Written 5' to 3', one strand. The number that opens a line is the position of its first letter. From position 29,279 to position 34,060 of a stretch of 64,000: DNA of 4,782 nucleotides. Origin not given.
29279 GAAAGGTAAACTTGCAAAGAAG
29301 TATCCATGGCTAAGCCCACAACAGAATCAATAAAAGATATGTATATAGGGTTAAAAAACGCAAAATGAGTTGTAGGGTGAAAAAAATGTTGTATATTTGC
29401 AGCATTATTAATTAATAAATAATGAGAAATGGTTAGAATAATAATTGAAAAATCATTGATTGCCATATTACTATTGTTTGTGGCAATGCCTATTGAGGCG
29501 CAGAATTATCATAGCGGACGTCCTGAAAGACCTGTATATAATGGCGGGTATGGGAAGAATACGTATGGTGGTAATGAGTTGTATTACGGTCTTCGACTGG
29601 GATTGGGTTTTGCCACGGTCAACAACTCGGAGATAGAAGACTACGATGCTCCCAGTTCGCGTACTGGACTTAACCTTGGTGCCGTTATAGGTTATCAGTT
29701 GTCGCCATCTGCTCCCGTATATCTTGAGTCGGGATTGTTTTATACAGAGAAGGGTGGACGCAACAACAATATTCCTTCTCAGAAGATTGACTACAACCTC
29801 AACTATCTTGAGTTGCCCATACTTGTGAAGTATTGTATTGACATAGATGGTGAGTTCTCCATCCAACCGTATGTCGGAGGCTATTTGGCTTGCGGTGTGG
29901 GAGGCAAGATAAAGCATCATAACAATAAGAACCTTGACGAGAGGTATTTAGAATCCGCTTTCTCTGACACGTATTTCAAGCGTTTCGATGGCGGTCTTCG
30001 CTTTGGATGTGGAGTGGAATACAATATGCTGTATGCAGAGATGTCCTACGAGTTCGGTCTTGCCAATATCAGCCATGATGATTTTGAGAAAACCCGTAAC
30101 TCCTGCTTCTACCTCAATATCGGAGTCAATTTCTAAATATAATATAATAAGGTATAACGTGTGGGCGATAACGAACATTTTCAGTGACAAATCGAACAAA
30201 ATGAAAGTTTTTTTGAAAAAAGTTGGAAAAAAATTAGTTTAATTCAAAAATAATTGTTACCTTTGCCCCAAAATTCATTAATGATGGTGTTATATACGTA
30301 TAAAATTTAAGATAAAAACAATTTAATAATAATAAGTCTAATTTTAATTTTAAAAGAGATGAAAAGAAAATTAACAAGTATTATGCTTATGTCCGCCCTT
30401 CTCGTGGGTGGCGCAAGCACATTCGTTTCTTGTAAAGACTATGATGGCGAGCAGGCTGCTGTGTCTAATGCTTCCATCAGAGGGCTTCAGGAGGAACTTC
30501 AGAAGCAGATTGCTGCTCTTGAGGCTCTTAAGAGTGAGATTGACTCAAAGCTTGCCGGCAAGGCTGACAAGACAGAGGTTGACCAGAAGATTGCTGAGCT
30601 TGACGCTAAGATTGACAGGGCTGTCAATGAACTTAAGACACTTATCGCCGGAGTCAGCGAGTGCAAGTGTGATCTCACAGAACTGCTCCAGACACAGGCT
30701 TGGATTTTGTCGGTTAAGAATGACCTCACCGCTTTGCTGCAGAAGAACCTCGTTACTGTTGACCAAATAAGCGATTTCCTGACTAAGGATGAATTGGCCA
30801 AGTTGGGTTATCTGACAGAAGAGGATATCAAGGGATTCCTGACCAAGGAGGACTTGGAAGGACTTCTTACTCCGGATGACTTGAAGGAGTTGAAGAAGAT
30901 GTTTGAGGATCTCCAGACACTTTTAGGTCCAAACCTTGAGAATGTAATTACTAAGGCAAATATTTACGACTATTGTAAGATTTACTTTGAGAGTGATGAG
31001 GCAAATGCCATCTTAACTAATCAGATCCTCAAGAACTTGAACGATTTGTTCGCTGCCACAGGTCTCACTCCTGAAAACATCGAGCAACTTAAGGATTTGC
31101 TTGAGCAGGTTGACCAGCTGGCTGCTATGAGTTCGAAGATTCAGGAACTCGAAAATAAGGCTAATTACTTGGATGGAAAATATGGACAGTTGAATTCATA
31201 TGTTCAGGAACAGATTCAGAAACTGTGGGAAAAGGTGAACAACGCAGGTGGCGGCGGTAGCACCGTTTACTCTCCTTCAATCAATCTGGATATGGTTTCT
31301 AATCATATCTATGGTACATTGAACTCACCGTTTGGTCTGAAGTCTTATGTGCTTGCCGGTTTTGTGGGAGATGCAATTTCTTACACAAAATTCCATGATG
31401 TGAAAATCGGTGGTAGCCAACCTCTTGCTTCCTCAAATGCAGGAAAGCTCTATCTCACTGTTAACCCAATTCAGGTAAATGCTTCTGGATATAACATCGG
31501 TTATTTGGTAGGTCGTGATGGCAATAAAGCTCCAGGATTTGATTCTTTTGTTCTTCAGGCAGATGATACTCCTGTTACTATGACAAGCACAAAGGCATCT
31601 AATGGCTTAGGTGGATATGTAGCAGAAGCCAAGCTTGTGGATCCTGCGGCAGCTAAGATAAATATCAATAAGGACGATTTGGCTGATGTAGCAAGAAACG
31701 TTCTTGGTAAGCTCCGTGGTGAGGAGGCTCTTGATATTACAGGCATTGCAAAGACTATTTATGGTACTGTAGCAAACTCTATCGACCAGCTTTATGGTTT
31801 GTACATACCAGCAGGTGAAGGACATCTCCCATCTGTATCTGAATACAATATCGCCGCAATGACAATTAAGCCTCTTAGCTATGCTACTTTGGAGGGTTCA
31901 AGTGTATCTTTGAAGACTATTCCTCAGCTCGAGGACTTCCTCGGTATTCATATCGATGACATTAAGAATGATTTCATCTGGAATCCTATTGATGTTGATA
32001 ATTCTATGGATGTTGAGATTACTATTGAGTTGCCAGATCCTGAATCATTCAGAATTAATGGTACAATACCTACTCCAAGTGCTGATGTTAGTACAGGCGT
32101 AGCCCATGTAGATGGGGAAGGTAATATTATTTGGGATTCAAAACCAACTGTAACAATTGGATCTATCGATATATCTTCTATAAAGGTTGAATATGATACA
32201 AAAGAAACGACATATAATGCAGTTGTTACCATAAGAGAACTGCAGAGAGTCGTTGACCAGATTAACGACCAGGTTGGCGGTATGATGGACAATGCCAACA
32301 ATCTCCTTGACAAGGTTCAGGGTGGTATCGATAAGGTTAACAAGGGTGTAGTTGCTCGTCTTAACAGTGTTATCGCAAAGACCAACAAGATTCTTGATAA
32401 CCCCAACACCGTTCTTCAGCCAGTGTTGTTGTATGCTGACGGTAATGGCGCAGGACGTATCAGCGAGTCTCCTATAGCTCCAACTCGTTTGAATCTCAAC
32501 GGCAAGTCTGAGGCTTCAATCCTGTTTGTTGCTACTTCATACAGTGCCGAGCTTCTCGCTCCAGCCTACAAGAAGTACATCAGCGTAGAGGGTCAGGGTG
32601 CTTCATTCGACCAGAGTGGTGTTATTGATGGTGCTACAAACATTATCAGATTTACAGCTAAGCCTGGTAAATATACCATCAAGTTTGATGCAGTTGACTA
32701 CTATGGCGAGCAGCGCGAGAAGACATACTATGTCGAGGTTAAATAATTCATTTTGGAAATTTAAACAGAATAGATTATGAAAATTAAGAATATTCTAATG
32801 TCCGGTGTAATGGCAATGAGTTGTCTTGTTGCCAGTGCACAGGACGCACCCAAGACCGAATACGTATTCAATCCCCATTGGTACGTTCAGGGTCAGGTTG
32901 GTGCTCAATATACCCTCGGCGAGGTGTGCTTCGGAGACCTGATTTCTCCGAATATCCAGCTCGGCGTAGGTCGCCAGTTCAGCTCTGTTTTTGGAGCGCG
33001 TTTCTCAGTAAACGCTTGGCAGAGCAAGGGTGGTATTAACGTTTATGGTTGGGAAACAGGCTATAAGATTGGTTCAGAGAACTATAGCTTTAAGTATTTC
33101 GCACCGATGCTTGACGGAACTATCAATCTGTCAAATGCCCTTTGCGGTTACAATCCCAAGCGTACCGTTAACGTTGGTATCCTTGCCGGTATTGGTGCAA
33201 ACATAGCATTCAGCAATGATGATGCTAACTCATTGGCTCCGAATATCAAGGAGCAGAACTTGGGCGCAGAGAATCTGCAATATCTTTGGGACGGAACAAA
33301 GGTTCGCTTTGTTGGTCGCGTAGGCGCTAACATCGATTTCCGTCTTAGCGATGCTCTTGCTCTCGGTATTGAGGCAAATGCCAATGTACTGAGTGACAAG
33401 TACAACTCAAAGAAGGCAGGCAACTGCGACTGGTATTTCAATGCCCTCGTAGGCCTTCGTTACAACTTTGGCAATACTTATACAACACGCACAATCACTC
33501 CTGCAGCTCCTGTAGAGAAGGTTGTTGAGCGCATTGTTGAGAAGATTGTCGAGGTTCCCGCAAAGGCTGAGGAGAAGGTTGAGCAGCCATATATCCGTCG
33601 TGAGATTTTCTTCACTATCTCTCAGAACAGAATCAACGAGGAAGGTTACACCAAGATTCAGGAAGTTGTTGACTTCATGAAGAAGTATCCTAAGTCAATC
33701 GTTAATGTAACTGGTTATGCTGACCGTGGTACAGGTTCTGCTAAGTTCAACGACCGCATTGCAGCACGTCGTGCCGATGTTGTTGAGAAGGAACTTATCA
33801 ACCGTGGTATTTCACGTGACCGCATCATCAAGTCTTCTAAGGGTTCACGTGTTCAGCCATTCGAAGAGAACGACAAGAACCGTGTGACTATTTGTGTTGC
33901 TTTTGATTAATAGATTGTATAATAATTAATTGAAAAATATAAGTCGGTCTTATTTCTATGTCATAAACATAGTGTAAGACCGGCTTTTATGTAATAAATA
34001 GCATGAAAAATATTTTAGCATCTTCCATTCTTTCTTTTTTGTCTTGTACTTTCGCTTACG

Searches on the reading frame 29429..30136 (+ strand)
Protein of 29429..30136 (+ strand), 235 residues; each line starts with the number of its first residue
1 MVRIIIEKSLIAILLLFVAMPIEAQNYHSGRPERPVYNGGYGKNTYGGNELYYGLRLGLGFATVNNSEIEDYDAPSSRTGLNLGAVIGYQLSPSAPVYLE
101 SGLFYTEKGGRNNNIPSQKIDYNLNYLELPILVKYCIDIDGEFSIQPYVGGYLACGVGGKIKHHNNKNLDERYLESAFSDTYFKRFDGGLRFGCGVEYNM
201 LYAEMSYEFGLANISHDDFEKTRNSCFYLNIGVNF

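Call 68: search_protein_families(library=pfam, proteins=[window:29429-30136:+], max_evalue=0.00001)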
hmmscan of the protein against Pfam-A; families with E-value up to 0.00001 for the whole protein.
window:29429-30136:+ (235 aa): 2 families
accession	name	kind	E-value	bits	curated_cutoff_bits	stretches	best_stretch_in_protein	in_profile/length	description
PF13568.12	OMP_b-brl_2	-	4.2e-15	56.7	27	1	49-215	7-174/175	Outer membrane protein beta-barrel domain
PF13505.12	OMP_b-brl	-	2.7e-10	41.1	28.7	1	47-235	16-175/175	Outer membrane protein beta-barrel domain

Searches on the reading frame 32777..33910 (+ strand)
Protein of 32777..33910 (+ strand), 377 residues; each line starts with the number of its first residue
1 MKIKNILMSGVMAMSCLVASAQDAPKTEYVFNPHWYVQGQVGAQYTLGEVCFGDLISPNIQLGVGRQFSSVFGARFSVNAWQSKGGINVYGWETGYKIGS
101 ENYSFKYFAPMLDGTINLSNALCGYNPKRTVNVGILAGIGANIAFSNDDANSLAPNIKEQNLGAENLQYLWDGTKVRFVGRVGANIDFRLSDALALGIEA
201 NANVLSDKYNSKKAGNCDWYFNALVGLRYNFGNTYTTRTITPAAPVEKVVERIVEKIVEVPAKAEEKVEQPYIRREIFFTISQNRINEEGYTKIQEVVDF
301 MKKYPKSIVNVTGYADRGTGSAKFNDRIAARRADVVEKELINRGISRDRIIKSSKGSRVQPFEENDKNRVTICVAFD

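Call 68: search_protein_families(library=pfam, proteins=[window:32777-33910:+], max_evalue=0.00001)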
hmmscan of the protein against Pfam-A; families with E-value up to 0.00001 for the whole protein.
window:32777-33910:+ (377 aa): 1 family
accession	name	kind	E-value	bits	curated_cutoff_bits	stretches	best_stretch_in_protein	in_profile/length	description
PF00691.25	OmpA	-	1.8e-13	51.1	27.2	1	278-368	1-91/98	OmpA family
